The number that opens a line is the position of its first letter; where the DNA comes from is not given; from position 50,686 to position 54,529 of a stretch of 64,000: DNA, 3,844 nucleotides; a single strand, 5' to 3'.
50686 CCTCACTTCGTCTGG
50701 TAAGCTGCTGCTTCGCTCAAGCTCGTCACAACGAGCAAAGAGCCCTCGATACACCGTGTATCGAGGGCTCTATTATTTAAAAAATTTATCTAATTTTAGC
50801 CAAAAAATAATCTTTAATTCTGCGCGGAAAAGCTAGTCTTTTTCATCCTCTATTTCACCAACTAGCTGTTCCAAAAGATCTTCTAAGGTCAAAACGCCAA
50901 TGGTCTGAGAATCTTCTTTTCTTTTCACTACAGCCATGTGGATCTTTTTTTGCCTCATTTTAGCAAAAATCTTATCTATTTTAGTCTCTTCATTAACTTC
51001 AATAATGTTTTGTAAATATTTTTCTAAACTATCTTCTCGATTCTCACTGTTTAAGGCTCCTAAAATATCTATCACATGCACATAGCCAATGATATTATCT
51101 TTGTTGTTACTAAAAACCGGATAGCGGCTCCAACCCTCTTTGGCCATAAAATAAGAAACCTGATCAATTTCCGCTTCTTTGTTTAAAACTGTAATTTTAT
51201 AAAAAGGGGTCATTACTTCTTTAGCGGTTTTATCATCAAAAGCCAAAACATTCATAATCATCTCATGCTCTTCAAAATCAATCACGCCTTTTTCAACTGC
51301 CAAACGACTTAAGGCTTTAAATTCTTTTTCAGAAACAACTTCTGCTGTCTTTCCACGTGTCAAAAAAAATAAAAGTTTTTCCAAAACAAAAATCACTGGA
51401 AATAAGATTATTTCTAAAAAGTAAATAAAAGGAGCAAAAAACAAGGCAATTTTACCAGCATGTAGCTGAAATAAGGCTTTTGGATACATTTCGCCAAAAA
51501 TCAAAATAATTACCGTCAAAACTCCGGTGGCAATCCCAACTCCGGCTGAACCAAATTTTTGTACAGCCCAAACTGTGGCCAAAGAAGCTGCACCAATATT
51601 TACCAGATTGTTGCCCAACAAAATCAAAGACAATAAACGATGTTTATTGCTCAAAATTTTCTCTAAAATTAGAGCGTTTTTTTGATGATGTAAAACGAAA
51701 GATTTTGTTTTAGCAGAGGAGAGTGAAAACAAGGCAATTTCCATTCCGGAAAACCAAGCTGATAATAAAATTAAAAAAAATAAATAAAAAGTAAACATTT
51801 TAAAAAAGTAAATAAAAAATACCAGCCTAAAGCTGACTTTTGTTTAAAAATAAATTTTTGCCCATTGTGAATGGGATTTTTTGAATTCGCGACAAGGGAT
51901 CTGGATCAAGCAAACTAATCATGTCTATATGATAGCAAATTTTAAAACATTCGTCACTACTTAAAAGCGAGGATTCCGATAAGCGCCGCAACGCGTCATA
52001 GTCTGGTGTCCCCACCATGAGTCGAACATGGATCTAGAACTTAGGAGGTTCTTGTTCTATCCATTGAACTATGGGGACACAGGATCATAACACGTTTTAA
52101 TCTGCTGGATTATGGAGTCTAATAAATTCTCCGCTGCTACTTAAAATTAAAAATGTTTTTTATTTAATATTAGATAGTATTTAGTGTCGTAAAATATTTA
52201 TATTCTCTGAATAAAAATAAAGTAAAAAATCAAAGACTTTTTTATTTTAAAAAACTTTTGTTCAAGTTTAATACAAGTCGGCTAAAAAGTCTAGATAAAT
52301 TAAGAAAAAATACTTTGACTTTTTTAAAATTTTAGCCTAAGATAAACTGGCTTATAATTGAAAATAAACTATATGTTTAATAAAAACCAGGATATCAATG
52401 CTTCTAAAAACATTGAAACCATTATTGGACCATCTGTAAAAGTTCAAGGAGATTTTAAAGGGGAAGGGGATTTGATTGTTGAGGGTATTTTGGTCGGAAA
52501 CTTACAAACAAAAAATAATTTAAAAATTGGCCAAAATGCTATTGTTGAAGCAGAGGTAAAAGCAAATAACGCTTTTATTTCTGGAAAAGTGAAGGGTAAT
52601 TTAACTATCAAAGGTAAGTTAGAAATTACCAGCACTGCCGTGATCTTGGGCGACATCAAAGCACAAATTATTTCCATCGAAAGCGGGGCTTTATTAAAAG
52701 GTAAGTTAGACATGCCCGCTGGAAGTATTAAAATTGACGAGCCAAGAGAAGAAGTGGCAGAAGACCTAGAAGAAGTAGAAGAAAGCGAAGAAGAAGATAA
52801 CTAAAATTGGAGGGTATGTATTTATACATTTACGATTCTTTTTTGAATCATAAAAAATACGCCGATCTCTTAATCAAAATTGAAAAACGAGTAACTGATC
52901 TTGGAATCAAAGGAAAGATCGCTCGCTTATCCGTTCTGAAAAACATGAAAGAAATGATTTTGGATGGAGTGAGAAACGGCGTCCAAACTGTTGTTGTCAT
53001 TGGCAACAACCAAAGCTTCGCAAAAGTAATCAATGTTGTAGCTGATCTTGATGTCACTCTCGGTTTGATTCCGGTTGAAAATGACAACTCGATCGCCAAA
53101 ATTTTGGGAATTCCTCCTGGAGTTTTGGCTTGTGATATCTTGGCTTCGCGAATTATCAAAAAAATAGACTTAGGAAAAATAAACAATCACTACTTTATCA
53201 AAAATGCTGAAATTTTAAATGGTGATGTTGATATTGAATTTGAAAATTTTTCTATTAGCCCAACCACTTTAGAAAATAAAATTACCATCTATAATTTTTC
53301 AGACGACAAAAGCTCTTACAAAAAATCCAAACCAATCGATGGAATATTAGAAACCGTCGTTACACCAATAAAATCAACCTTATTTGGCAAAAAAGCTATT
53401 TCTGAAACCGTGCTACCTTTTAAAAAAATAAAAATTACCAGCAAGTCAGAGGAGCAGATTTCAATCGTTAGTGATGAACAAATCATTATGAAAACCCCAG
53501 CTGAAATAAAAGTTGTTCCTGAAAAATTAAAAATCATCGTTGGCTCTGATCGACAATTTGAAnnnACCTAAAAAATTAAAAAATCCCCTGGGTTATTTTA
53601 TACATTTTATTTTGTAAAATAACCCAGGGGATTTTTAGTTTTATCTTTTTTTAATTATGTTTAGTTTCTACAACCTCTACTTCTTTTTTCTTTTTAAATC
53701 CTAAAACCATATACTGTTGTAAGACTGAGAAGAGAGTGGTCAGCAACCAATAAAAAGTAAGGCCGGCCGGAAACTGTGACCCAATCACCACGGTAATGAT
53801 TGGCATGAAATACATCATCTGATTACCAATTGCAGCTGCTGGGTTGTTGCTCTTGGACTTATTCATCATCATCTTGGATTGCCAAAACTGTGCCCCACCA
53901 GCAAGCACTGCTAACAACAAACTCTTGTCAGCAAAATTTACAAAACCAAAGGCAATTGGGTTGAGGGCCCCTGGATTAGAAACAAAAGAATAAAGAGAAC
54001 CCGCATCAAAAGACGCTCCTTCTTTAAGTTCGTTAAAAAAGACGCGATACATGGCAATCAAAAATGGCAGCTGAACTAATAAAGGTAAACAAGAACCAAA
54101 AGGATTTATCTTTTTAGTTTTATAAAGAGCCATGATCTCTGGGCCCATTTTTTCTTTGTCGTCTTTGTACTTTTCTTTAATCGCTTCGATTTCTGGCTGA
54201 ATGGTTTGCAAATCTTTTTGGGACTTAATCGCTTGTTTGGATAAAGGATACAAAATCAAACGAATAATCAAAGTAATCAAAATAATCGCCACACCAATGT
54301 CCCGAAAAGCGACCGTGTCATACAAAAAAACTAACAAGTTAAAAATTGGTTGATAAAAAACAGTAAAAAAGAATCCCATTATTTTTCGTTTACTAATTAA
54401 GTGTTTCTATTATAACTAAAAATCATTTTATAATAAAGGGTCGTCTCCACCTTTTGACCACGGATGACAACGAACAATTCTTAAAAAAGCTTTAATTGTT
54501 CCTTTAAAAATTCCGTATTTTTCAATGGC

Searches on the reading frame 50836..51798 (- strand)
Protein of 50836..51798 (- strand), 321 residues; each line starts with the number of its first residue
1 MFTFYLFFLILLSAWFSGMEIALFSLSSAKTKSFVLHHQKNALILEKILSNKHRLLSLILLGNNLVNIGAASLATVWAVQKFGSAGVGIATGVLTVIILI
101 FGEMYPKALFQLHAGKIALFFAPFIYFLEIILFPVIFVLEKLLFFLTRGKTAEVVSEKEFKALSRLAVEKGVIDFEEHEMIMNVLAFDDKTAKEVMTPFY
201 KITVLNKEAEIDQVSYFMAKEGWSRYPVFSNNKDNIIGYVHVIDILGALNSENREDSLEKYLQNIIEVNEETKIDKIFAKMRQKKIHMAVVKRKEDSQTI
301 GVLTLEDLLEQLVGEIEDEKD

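Call 41: search_protein_families(library=pfam, proteins=[window:50836-51798:-], max_evalue=0.0001)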
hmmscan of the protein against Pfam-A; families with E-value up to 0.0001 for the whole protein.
window:50836-51798:- (321 aa): 2 families
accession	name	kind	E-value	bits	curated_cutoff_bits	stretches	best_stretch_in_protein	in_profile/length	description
PF01595.25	CNNM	-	3.9e-45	154.2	28.4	1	6-177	3-181/181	Cyclin M transmembrane N-terminal domain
PF00571.33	CBS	-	2.6e-16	60.1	24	2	264-313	8-56/57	CBS domain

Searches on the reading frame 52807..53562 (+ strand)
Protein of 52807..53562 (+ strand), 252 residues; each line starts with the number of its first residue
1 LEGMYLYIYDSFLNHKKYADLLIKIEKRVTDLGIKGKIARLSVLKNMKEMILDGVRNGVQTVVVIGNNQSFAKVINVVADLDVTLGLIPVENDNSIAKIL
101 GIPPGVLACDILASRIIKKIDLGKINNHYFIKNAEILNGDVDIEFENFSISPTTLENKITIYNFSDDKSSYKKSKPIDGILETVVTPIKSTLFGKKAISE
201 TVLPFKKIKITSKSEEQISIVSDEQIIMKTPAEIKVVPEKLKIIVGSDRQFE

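Call 41: search_protein_families(library=pfam, proteins=[window:52807-53562:+], max_evalue=0.0001)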
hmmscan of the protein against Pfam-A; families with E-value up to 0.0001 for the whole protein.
window:52807-53562:+ (252 aa): 1 family
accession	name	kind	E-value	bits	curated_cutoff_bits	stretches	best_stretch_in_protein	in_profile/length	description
PF00781.29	DAGK_cat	-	7.8e-06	25.9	23.6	1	8-125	5-125/125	Diacylglycerol kinase catalytic domain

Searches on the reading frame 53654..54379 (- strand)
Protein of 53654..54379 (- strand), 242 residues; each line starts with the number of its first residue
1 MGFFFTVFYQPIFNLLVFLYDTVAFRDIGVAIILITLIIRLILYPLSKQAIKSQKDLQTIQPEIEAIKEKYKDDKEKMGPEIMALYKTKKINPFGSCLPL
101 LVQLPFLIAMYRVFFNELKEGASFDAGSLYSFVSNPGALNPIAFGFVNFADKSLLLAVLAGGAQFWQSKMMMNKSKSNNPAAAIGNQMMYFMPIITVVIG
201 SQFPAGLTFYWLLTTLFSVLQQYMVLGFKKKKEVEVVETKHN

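Call 71: search_protein_families(library=pfam, proteins=[window:53654-54379:-], max_evalue=0.0001)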
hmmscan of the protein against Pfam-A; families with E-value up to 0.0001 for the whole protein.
window:53654-54379:- (242 aa): 1 family
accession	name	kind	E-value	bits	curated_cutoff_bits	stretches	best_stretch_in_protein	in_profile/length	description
PF02096.25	60KD_IMP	-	4.4e-53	180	35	1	29-225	2-161/163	60Kd inner membrane protein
